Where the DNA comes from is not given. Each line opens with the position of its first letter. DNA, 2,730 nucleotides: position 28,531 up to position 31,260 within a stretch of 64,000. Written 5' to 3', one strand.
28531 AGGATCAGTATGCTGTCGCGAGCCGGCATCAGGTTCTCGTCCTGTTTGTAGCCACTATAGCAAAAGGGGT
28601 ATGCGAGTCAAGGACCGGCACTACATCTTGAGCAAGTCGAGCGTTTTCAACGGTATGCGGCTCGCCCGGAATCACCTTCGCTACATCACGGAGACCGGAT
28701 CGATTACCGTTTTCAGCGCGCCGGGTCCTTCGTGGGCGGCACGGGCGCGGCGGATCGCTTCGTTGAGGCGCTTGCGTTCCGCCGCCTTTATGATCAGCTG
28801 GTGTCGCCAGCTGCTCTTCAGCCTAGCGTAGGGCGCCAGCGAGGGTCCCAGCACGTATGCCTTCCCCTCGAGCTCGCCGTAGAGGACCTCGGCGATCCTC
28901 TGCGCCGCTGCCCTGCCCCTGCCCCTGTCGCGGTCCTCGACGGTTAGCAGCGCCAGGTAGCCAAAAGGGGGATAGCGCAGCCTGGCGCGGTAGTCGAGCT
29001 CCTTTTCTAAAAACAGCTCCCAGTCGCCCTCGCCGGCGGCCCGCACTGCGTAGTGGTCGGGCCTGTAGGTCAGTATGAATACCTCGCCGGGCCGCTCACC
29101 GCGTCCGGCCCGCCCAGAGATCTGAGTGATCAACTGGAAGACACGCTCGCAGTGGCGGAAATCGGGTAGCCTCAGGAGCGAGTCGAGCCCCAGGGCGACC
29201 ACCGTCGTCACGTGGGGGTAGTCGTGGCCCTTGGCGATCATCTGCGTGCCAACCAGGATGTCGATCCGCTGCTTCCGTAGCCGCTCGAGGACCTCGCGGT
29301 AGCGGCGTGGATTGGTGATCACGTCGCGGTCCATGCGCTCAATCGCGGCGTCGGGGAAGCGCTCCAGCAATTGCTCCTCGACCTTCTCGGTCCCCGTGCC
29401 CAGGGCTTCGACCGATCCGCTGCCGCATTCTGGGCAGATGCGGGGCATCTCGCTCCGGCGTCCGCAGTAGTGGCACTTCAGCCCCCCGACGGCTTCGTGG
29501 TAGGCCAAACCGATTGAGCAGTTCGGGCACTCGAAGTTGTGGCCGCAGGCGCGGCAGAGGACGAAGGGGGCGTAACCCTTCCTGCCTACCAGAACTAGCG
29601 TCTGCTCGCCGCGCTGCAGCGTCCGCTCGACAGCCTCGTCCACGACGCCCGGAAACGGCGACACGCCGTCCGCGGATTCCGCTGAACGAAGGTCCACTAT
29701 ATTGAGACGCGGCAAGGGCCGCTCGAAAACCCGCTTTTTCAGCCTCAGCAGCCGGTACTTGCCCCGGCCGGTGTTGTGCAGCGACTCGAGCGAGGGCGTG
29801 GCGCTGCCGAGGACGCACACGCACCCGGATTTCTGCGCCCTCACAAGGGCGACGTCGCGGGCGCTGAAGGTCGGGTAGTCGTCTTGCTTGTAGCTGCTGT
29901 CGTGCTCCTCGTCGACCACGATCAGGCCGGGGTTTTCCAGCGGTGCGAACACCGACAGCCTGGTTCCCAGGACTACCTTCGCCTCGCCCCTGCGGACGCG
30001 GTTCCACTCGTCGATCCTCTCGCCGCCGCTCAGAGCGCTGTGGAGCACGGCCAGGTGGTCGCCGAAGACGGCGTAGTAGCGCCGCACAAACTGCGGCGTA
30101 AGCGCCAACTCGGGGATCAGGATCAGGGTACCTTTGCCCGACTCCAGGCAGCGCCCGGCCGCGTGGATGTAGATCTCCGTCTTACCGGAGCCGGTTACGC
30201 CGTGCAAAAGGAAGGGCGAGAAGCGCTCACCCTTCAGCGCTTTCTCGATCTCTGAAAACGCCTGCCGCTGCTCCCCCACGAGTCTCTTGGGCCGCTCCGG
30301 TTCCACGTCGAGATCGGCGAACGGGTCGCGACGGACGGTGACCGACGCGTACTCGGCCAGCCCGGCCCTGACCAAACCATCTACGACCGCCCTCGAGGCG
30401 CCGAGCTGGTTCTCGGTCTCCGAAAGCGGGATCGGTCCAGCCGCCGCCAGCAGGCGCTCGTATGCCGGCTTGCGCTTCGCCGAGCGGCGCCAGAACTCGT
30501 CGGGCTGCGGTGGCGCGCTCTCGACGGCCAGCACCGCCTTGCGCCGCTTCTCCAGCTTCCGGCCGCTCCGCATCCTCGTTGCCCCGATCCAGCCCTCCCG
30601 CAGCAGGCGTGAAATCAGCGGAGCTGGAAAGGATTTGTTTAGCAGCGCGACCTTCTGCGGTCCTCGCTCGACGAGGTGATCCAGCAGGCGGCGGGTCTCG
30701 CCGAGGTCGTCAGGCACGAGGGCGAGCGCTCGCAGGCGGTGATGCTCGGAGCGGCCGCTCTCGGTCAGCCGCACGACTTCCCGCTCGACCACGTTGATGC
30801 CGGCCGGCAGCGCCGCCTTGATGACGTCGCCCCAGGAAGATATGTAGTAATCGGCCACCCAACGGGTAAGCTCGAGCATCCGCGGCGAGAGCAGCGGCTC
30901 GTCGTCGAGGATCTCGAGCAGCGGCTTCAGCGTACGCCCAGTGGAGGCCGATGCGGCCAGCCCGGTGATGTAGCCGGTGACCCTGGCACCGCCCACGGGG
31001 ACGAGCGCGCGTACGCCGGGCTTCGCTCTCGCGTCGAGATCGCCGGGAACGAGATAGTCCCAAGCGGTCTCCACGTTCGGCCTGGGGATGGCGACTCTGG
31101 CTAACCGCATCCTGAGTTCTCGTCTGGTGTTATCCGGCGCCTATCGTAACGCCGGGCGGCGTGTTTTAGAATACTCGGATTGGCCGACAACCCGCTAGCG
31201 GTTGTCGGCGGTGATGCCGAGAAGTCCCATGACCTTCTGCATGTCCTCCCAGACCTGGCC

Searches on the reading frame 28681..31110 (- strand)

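Call 91: search_protein_families(library=pfam, proteins=[window:28681-31110:-], max_evalue=0.00001)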
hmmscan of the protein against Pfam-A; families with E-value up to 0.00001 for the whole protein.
window:28681-31110:- (809 aa): 6 families
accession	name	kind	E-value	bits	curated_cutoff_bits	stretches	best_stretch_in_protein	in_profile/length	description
PF17764.6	PriA_3primeBD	-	8.2e-25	86.9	22.7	1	5-102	1-96/96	3'DNA-binding domain (3'BD)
PF00270.35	DEAD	-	2e-16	60.6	26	1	281-445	4-165/167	DEAD/DEAH box helicase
PF04851.21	ResIII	-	1.4e-14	54.8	22.5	1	280-440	7-163/164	Type III restriction enzyme, res subunit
PF18074.6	PriA_C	-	1.2e-13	52.1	26.9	1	715-795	1-82/95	Primosomal protein N C-terminal domain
PF00271.37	Helicase_C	-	8.3e-10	39.3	23.5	1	575-670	26-108/110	Helicase conserved C-terminal domain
PF18319.7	Zn_ribbon_PriA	-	1.5e-07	31.6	26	1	528-552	1-25/27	PriA DNA helicase Cys-rich region (CRR) domain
